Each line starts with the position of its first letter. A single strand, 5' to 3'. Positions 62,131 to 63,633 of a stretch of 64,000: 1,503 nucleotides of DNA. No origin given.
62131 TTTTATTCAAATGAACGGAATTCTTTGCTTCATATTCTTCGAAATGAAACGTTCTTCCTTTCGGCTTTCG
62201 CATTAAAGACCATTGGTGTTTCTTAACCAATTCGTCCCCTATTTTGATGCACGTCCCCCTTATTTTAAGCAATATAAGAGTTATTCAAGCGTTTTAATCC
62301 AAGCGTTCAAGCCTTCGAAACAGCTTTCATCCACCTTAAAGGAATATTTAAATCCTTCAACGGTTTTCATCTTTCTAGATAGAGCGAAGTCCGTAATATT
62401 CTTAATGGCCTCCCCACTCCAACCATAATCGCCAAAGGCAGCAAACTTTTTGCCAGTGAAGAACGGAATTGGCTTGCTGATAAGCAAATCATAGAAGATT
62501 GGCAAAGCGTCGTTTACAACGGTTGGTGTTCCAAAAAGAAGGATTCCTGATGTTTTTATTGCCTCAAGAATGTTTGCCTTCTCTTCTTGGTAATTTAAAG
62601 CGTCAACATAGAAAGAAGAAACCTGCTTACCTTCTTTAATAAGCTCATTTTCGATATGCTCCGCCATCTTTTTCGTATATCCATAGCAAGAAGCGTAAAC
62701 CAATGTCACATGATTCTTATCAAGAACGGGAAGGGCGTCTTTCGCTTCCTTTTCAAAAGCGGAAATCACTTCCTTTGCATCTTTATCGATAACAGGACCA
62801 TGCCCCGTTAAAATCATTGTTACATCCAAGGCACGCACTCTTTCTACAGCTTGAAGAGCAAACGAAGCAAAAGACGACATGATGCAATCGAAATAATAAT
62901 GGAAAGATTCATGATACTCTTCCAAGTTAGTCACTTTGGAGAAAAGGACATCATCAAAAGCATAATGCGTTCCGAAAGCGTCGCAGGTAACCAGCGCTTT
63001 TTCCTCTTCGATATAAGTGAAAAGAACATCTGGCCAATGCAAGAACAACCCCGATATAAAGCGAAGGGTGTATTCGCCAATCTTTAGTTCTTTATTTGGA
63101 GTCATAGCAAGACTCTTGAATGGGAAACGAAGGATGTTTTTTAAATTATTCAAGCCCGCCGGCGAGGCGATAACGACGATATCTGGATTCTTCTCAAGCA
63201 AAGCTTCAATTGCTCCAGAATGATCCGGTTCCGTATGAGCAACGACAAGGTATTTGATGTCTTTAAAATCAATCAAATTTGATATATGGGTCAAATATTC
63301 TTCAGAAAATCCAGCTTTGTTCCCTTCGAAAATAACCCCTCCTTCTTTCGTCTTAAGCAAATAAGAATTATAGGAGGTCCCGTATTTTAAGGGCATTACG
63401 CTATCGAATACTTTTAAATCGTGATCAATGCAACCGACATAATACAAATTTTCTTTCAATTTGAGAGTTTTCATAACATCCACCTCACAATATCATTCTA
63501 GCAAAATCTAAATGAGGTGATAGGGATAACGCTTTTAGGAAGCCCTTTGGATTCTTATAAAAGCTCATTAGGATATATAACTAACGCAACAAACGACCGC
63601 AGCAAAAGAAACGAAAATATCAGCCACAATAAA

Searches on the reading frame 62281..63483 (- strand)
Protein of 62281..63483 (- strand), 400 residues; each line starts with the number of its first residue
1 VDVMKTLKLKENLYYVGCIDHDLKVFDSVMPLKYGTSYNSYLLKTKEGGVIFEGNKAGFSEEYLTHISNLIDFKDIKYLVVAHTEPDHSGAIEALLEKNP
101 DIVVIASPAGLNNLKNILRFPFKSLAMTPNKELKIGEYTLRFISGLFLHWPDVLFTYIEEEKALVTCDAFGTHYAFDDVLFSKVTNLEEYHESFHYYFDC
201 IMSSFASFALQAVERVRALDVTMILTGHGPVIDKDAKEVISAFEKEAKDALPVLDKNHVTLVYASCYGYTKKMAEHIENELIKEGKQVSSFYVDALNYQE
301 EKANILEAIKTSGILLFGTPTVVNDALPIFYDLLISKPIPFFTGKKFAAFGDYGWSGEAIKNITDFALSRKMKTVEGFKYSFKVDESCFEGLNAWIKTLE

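Call 7: search_protein_families(library=pfam, max_evalue=0.1, proteins=[window:62281-63483:-])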
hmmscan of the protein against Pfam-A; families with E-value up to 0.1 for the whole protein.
window:62281-63483:- (400 aa): 7 families
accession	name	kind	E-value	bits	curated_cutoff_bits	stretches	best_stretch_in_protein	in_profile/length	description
PF19583.5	ODP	-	1.4e-19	71.2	27.2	1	38-229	3-194/194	ODP family beta lactamase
PF00258.30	Flavodoxin_1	-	8.7e-11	42.6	25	1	261-388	1-131/143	Flavodoxin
PF00753.33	Lactamase_B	-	2.6e-05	24.7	22.7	1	38-194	6-162/196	Metallo-beta-lactamase superfamily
PF12683.13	DUF3798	-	0.0013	18.8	24.6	1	61-109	45-93/271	Protein of unknown function (DUF3798)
PF12641.12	Flavodoxin_3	-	0.0098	16.2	27.5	0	261-303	2-60/160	Flavodoxin domain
PF12724.12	Flavodoxin_5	-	0.017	15.9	27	1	261-290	2-31/145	Flavodoxin domain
PF12706.13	Lactamase_B_2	-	0.062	13.3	27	0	70-136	25-99/200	Beta-lactamase superfamily domain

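Call 66: search_protein_families(library=ncbifam, max_evalue=0.01, proteins=[window:62281-63483:-])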
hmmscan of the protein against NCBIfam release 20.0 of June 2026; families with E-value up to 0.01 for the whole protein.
window:62281-63483:- (400 aa): 11 families
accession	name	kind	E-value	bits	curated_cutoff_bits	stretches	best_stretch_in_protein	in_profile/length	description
NF008887.0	PRK11921.1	equivalog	9.2e-64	215.7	635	1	7-386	3-378/396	anaerobic nitric oxide reductase flavorubredoxin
NF003954.0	PRK05452.1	equivalog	4.9e-54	184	711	1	6-390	2-383/479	anaerobic nitric oxide reductase flavorubredoxin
TIGR01753.1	flav_short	equivalog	5.7e-09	36.6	123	1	259-364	1-103/140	flavodoxin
NF033105.1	bla_subclass_B3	equivalog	1.1e-06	28.1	240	1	39-98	24-84/257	subclass B3 metallo-beta-lactamase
NF004049.0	PRK05568.1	equivalog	8.4e-05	22.9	206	1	258-360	3-99/142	flavodoxin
NF005246.0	PRK06756.1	subfamily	0.0016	18.4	130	1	258-353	3-92/148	flavodoxin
TIGR01931.1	cysJ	equivalog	0.0022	16.7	668.15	1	252-351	54-149/597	assimilatory sulfite reductase (NADPH) flavoprotein subunit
NF012229.1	bla_class_B_core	domain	0.0041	17.3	100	0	38-109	15-83/139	metallo-beta-lactamase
NF000059.1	tet_redox_37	exception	0.0049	17.6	225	0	197-293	4-100/108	tetracycline resistance NADPH-dependent oxidoreductase Tet(37)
NF045594.1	flavodox_BilS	equivalog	0.0074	16.2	155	0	260-304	2-42/160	flavodoxin family protein BilS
NF000287.1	SMB1_fam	exception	0.0094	15.3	400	0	42-115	48-121/280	SMB-1 family subclass B3 metallo-beta-lactamase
